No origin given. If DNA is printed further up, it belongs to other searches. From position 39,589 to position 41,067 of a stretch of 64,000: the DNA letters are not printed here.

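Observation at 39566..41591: AT-rich orphan two-gene cassette (136 aa + 392 aa) is wedged between housekeeping genes and is a candidate undescribed defence or toxin-antitoxin-like module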

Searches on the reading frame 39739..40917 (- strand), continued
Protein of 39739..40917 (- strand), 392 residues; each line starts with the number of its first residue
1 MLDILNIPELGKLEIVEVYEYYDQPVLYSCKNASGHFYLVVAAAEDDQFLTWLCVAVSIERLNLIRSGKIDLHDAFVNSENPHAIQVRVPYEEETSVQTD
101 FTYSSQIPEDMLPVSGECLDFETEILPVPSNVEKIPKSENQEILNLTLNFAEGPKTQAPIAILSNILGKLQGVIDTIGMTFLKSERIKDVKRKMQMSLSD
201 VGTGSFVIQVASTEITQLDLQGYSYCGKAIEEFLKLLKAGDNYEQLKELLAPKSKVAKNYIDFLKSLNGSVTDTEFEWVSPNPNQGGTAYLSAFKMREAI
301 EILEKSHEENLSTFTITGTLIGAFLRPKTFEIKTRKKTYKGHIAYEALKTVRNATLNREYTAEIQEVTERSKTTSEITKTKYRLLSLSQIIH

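Call 44: search_protein_families(library=padloc, alignment_id=A1, max_evalue=0.01)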
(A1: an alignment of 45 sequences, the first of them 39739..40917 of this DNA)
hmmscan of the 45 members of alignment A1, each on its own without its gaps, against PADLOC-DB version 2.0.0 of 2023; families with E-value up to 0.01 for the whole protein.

A. member 1, window:39739-40917:- (392 aa): 5 families
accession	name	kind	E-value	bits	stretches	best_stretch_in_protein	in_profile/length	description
PDLC04747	PDC-M63B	-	2.4e-09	34.9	1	117-386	37-307/309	-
PDLC04749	PDC-M63B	-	7.2e-09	33.2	1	137-386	54-304/309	-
PDLC04748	PDC-M63B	-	1e-08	32.4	1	139-385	59-307/326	-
PDLC04024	PD-T4-10_B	-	0.00019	19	1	20-122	24-123/353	-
PDLC01604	tm_4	-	0.0018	16.7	1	307-372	38-101/215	CAS-VI-B; associated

B. families by the number of members that match (of 45 scanned): 13 families
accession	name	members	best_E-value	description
PDLC04024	PD-T4-10_B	45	5.3e-09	-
PDLC04749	PDC-M63B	44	2e-16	-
PDLC04747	PDC-M63B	42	7.6e-20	-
PDLC04748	PDC-M63B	41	8.9e-20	-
PDLC04750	PDC-M63B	33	4.6e-10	-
PDLC04746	PDC-M63B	6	1.5e-05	-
PDLC00461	JetA1|JetA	5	0.0019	DUF3375 domain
PDLC01830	CARF2--CARF_HEPN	3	0.003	-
PDLC04575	PDC-M32A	2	0.00066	-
PDLC04574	PDC-M32A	2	0.0016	-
PDLC00294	PtuA1|PtuA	1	0.00096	AAA ATPase domain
PDLC01604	tm_4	1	0.0018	CAS-VI-B; associated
PDLC00896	JAB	1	0.0025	JAB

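Call 48: find_related_loci(query=A1, collection=genome_contigs, flank=8000)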
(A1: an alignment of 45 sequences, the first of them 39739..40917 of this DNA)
Query A1 (392 aa) in genome_contigs; peptide patterns used: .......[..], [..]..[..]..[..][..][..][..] (x = any residue, [..] = any of these).
204 stretches matched a pattern; 90 encode a relative of the query (tblastn E <= 1e-3); the best 80 are kept; 80 distinct loci.
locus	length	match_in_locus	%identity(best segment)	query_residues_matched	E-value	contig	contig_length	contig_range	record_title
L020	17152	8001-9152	70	1-382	1e-172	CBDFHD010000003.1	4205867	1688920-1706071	MAG: Candidatus Poribacteria bacterium isolate 3ddb7f14-4d05-4080-9b3f-f5d75a2c5508 genome assembly, contig: contig_3, w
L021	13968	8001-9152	67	1-382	8e-167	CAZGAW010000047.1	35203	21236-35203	MAG TPA_asm: uncultured bacterium isolate SRP109090_co1_253 genome assembly, contig: NODE_1585_length_35203_cov_19.40136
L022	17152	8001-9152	67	1-382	2e-166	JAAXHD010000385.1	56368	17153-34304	MAG: Candidatus Poribacteria bacterium isolate Plut_88880 unfiltered_Plut_88880_genomic_contig_101399, whole genome shot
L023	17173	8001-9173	67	1-389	2e-164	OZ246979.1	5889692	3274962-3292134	MAG: Candidatus Poribacteria bacterium isolate b1f05427-043e-45ba-8b49-4d0e3d1ba290 genome assembly, chromosome: 1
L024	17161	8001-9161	61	1-387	2e-142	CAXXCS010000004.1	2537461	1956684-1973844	MAG: Candidatus Poribacteria bacterium isolate f2072dac-7ec4-414b-ba18-4a473c62d403 genome assembly, contig: contig_4, w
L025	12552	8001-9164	59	1-389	6e-142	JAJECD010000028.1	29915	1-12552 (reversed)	MAG: Candidatus Poribacteria bacterium isolate jk18x9bins.85 k141_407476, whole genome shotgun sequence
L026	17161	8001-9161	60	1-387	1e-141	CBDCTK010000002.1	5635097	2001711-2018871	MAG: Candidatus Poribacteria bacterium isolate 5e1f03a3-4ce1-415a-a4c9-4ecbe52226bd genome assembly, contig: contig_2, w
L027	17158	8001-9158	58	1-389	2e-136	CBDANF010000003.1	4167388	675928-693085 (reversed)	MAG: Candidatus Poribacteria bacterium isolate cff0d1ac-620d-4255-a141-192642026491 genome assembly, contig: contig_3, w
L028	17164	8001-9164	57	3-389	4e-136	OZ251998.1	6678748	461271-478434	MAG: Candidatus Poribacteria bacterium isolate 8f110123-501e-42ad-9d55-583bbc997c7d genome assembly, chromosome: 1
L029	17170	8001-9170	54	1-389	2e-128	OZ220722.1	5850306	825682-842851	MAG: Candidatus Poribacteria bacterium isolate 09e4b887-e8cc-4912-b364-6afc626817b5 genome assembly, chromosome: 1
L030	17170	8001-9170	54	1-391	2e-128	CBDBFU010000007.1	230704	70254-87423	MAG: Candidatus Poribacteria bacterium isolate 0db8f60b-b66d-466f-879a-884326031337 genome assembly, contig: contig_7, w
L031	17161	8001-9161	54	1-387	7e-125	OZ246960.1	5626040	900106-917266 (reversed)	MAG: Candidatus Poribacteria bacterium isolate 0ebab745-6bcd-42b0-bac1-d05ba6febf80 genome assembly, chromosome: 1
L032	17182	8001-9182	53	1-388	4e-124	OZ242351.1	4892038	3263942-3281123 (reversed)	MAG: Candidatus Poribacteria bacterium isolate f935c7b2-2358-4189-a958-9ccc83df77d9 genome assembly, chromosome: 1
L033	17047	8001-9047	53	1-349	2e-107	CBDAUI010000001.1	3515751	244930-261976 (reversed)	MAG: Candidatus Poribacteria bacterium isolate ebb03bee-5bc3-4167-9627-03da9fd662bd genome assembly, contig: contig_1, w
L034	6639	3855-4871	49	1-355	5e-95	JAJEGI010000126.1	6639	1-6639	MAG: Candidatus Poribacteria bacterium isolate p16x44bins.54 k141_847669, whole genome shotgun sequence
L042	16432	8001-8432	70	1-144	1e-63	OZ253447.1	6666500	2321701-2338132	MAG: Candidatus Poribacteria bacterium isolate c3a381aa-0ed9-4b9f-99fb-31763fcdc289 genome assembly, chromosome: 1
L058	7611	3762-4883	33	10-377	3e-51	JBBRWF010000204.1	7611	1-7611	MAG: Anaerolineales bacterium isolate La4_concoct.061 La4_concoct.061_K_612308_L_7611_cov_7.9934, whole genome shotgun s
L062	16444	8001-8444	57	1-149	3e-50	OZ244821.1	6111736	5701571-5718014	MAG: Candidatus Poribacteria bacterium isolate f8e195d4-717b-4ac2-aaf5-fcbd41c48ae0 genome assembly, chromosome: 1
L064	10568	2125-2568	58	1-149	1e-49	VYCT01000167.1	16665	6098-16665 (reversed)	MAG: Candidatus Poribacteria bacterium isolate SB0675_bin_22 NODE_1547_length_16665_cov_9.914630, whole genome shotgun s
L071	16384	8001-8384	62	1-128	5e-48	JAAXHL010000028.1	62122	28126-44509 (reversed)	MAG: Candidatus Poribacteria bacterium isolate Plut_88888 unfiltered_Plut_88888_genomic_contig_477058, whole genome shot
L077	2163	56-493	56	1-148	1e-47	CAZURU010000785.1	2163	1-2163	MAG TPA_asm: uncultured bacterium isolate SRP109090_co2_4 genome assembly, contig: NODE_74500_length_2163_cov_2.504269,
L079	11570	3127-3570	54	1-149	5e-46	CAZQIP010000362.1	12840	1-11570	MAG TPA_asm: uncultured bacterium isolate SRP338948_co1_32 genome assembly, contig: k141_441025, whole genome shotgun se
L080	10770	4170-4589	57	1-140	2e-45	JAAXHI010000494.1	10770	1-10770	MAG: Candidatus Poribacteria bacterium isolate Plut_88885 unfiltered_Plut_88885_genomic_contig_238552, whole genome shot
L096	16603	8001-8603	56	3-388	2e-41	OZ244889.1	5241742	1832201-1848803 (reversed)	MAG: Candidatus Poribacteria bacterium isolate e98e4a03-ae45-434a-8c9f-424be2589405 genome assembly, chromosome: 1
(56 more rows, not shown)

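Call 51: search_protein_families(library=pfam, proteins=[L062:7962-13280:+, L077:17-1279:+, L080:4167-4829:+, L096:7995-8606:+], max_evalue=0.01)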
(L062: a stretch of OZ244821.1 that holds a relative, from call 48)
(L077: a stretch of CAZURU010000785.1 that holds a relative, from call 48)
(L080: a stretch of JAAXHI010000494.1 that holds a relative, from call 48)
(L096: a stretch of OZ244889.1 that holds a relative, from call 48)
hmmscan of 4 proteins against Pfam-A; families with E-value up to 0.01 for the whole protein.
L062:7962-13280:+ (1772 aa): 10 families
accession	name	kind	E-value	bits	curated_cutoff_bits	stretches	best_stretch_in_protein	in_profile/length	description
PF18135.7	Type_ISP_C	-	1e-91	308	25.9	1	1380-1740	1-337/342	Type ISP C-terminal specificity domain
PF22240.1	ISP_coupler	-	1.3e-42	145.6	27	1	872-997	1-125/126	Type ISP restriction-modification enzyme, coupler domain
PF13156.12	Mrr_cat_2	-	1.2e-31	109.6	22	1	215-339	2-126/127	Restriction endonuclease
PF20215.3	DUF6575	-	2.4e-24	86.4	26.6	1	23-139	10-126/218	Family of unknown function (DUF6575)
PF04851.21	ResIII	-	9e-24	84.7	22.5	1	348-540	2-163/164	Type III restriction enzyme, res subunit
PF02384.22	N6_Mtase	-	1.2e-09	38.4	20.4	1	1000-1187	3-149/311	N-6 DNA Methylase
PF07669.17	Eco57I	-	8.3e-08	32.9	25.3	1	1147-1264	55-162/171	Eco57I restriction-modification methylase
PF00271.37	Helicase_C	-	1.2e-07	32.4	23.5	1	724-769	64-109/110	Helicase conserved C-terminal domain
PF00270.35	DEAD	-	1.9e-05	24.9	26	1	352-462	2-109/167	DEAD/DEAH box helicase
PF04471.18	Mrr_cat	-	4.6e-05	24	21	1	240-298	30-88/115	Restriction endonuclease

L077:17-1279:+ (420 aa): 1 family
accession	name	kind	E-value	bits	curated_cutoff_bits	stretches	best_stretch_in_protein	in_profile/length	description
PF20215.3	DUF6575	-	3e-23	82.8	26.6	1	23-137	10-124/218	Family of unknown function (DUF6575)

L080:4167-4829:+ (220 aa): 1 family
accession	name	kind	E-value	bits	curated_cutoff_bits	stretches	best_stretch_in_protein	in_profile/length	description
PF20215.3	DUF6575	-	6e-23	81.8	26.6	1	9-124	8-123/218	Family of unknown function (DUF6575)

L096:7995-8606:+ (203 aa): 1 family
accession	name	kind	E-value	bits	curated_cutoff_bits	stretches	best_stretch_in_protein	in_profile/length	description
PF20215.3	DUF6575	-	3.8e-27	95.6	26.6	1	8-120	8-121/218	Family of unknown function (DUF6575)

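Call 54: search_protein_families(library=pfam, proteins=[L042:5213-7723:+, L071:8507-9619:+, L042:8467-11391:-], max_evalue=0.001)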
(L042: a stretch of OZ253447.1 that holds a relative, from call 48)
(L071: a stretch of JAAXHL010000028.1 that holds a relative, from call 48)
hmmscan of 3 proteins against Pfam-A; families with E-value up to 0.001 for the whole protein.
L042:5213-7723:+ (836 aa): 0 families

L071:8507-9619:+ (370 aa): 8 families
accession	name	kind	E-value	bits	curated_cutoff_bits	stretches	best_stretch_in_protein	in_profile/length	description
PF13614.12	AAA_31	-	3.1e-29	102.6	27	1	1-218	1-170/177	AAA domain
PF01656.29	CbiA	-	9.5e-17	61.6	25.4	1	4-218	1-54/125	CobQ/CobB/MinD/ParA nucleotide binding domain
PF02374.21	ArsA_ATPase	-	2.3e-10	40.6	24.3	1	5-45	4-44/305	Anion-transporting ATPase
PF10609.15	ParA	-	1.1e-06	28.8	27.1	1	3-39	5-41/246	NUBPL iron-transfer P-loop NTPase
PF06564.18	CBP_BcsQ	-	1.5e-06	28.4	21.3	1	1-47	1-47/234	Cellulose biosynthesis protein BcsQ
PF09140.17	MipZ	-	3.7e-06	26.9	20.7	1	4-40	3-39/262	ATPase MipZ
PF00142.24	Fer4_NifH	-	7.1e-05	22.8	25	1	4-50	3-48/271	4Fe-4S iron sulfur cluster binding proteins, NifH/frxC family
PF07015.17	VirC1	-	0.00057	19.7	24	0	161-196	79-114/231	VirC1 protein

L042:8467-11391:- (974 aa): 1 family
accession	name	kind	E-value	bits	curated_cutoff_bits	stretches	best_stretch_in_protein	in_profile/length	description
PF03781.23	FGE-sulfatase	-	2.1e-61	208.2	23.3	1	721-966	4-255/255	Sulfatase-modifying factor enzyme 1-like domain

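Call 55: search_protein_families(library=padloc, proteins=[L042:5213-7723:+, L071:8507-9619:+, L042:8467-11391:-, L062:7962-13280:+, L096:7995-8606:+, L058:3729-4943:+, L058:3334-3717:+, L077:17-1279:+], max_evalue=0.001)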
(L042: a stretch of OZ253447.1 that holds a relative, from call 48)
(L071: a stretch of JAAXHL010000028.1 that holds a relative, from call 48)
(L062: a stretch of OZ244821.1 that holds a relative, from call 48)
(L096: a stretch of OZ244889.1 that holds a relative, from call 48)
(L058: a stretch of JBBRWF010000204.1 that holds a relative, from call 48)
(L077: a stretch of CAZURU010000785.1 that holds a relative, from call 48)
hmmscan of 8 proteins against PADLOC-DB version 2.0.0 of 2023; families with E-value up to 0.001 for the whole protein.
L042:5213-7723:+ (836 aa): 0 families

L071:8507-9619:+ (370 aa): 2 families
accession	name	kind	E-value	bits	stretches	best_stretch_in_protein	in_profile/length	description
PDLC04559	PDC-M28B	-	1e-06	26.1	1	3-75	130-202/438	-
PDLC04560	PDC-M28B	-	0.0005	17.5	1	4-42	17-55/327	-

L042:8467-11391:- (974 aa): 0 families

L062:7962-13280:+ (1772 aa): 23 families
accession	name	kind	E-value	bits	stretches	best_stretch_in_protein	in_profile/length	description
PDLC03597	REase_MTase_IIG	-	0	1821.8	2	851-1765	710-1637/1646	Type IIG restriction enzyme-methyltransferase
PDLC03051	REase_MTase_I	-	0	1199.4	1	184-1765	15-1586/1591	Type I restriction enzyme-methyltransferase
PDLC03621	REase_MTase_IIG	-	2.3e-116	388.1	1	880-1761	162-1010/1024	Type IIG restriction enzyme-methyltransferase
PDLC03610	REase_MTase_IIG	-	4.2e-46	155.6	2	1208-1719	557-1039/1096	Type IIG restriction enzyme-methyltransferase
PDLC03631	REase_MTase_IIG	-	6.5e-32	108.4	1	983-1332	267-638/1086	Type IIG restriction enzyme-methyltransferase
PDLC04134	mad2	-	1.4e-21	74.9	1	881-1326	119-468/492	mads_2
PDLC02707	PbeA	-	1.8e-21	74.4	2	340-505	243-390/672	PbeA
PDLC02704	PbeA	-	7.8e-15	52.4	2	727-788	589-650/682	PbeA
PDLC02706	PbeA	-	3.4e-13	47.1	2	351-588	271-472/722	PbeA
PDLC02703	PbeA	-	2.1e-09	34.5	1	731-773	561-603/626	PbeA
PDLC01763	Cas3b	-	2.1e-08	31.4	1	341-418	233-315/762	-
PDLC03335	MTase_II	-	2.8e-07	27.6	1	981-1288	42-304/607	Type II methyltransferase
PDLC03317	MTase_II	-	1.6e-06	24.7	1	994-1086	271-359/831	Type II methyltransferase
PDLC02705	PbeA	-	3.8e-06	23.3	0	729-782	580-637/691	PbeA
PDLC01759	Cas3b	-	8.9e-06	22.7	1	311-416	173-280/711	-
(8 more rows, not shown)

L096:7995-8606:+ (203 aa): 1 family
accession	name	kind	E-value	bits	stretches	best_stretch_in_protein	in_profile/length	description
PDLC04024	PD-T4-10_B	-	4e-08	31.1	1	21-119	25-121/353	-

L058:3729-4943:+ (404 aa): 4 families
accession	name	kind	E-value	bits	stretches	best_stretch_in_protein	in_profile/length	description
PDLC04749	PDC-M63B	-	6.7e-08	30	1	139-292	53-205/309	-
PDLC04748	PDC-M63B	-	1.8e-06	25.1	1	162-398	79-313/326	-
PDLC04747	PDC-M63B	-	4.5e-06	24.2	1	161-394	78-308/309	-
PDLC04024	PD-T4-10_B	-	0.00014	19.4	1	4-127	6-126/353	-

L058:3334-3717:+ (127 aa): 0 families

L077:17-1279:+ (420 aa): 1 family
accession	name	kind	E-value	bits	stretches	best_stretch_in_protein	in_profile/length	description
PDLC04024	PD-T4-10_B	-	4e-06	24.5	1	34-162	25-147/353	-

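Call 56: find_encoding_contigs(protein=P0388, flank=6000, max_places=3)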
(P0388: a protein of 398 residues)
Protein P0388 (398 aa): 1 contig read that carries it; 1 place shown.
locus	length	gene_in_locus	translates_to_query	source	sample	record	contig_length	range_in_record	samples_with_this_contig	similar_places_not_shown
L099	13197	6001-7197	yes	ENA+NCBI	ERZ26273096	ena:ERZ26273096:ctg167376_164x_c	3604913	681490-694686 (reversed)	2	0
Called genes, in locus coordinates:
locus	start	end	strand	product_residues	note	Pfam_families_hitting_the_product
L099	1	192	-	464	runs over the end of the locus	PF00072:Response_reg, PF00158:Sigma54_activat, PF14532:Sigma54_activ_2, PF07728:AAA_5 (faint), PF25601:AAA_lid_14, PF02954:HTH_8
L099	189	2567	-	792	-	PF00672:HAMP, PF26769:HAMP_PhoQ (faint), PF08448:PAS_4 (weak), PF00512:HisKA (weak), PF02518:HATPase_c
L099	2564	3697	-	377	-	PF05222:AlaDh_PNT_N, PF07992:Pyr_redox_2 (weak), PF01262:AlaDh_PNT_C, PF02826:2-Hacid_dh_C (weak)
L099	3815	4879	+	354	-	PF00022:Actin (weak), PF06723:MreB_Mbl, PF11104:PilM_2 (faint), PF00012:HSP70 (weak), PF14450:FtsA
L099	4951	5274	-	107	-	PF05016:ParE_toxin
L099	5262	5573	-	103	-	-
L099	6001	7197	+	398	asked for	PF20215:DUF6575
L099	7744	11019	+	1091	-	PF08471:Ribonuc_red_2_N, PF02867:Ribonuc_red_lgC, PF12637:TSCPD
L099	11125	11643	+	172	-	-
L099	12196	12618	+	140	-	PF01797:Y1_Tnp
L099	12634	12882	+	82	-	-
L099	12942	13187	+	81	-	PF05016:ParE_toxin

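Call 58: find_encoding_contigs(protein=P0283, flank=6000, max_places=2)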
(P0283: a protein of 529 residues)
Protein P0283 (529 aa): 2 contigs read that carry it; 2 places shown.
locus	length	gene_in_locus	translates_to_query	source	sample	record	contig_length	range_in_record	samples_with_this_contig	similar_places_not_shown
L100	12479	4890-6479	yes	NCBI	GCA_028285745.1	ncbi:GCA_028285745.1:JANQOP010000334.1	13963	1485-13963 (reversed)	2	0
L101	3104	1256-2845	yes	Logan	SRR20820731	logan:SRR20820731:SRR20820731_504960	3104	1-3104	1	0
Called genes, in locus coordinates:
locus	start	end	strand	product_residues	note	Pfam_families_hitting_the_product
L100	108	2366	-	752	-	PF04879:Molybdop_Fe4S4, PF00384:Molybdopterin, PF01568:Molydop_binding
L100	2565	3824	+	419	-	PF05579:Peptidase_S32 (faint), PF00089:Trypsin, PF13365:Trypsin_2, PF10989:DUF2808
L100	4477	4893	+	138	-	-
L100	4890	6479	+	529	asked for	PF20215:DUF6575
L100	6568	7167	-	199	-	PF18087:RuBisCo_chap_C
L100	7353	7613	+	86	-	-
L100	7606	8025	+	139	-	-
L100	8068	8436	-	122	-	PF01381:HTH_3 (weak)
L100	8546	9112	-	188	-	PF05685:Uma2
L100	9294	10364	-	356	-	PF18579:Raf1_HTH, PF18578:Raf1_N, PF18087:RuBisCo_chap_C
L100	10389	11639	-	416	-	PF00004:AAA, PF21228:RuBisCO_activase_AAA_helical, PF00101:RuBisCO_small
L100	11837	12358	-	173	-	PF14091:DUF4269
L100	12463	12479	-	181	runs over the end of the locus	PF13671:AAA_33 (weak)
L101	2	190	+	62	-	?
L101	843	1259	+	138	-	-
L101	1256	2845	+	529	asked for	PF20215:DUF6575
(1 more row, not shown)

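Call 59: find_encoding_contigs(protein=P0349, flank=6000, max_places=2)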
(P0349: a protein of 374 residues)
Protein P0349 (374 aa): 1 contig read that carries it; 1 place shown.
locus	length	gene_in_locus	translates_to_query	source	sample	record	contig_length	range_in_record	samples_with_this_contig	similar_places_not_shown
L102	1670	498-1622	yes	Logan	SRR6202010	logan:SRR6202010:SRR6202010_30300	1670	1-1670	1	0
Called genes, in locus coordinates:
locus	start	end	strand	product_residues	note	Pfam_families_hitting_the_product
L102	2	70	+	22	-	?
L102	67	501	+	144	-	-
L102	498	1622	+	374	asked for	PF20215:DUF6575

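Call 60: find_encoding_contigs(protein=P0377, flank=6000, max_places=2)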
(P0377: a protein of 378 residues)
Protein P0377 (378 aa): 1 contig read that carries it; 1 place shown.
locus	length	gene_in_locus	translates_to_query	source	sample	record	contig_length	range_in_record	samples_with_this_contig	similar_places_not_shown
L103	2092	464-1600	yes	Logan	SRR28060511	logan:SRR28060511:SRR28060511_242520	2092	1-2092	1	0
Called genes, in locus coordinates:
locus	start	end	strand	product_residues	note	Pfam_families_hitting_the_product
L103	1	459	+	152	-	?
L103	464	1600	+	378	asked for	PF20215:DUF6575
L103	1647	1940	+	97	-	-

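Call 61: find_encoding_contigs(protein=P0330, flank=6000, max_places=2)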
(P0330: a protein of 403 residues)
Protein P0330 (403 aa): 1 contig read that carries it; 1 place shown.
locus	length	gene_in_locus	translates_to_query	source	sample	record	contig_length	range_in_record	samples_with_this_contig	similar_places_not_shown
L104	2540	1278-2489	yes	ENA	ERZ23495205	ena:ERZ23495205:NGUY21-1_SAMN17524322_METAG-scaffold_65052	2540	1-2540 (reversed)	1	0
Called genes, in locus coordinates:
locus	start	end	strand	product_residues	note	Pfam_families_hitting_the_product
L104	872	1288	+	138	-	-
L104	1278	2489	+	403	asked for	PF20215:DUF6575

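Call 62: find_encoding_contigs(protein=P0263, flank=6000, max_places=2)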
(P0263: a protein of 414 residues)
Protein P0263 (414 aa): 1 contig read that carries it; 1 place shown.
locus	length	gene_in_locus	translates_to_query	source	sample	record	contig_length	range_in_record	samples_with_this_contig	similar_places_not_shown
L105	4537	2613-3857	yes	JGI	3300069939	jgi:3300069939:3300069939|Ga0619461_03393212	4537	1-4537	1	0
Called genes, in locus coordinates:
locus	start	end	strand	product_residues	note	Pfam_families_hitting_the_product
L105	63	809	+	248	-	PF04402:SIMPL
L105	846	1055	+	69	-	-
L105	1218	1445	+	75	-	-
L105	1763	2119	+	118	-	-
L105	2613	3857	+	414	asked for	PF20215:DUF6575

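Call 63: find_encoding_contigs(protein=P0308, flank=6000, max_places=2)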
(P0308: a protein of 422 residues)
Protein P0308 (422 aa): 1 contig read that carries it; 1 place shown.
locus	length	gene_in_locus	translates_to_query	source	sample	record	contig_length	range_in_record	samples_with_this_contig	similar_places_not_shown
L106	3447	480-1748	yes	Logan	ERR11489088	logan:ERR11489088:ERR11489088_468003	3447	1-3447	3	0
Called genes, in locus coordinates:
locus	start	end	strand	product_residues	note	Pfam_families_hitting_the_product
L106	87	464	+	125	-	-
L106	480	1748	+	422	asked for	PF20215:DUF6575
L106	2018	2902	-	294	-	PF01569:PAP2, PF14378:PAP2_3 (weak)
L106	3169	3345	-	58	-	-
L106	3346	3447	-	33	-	?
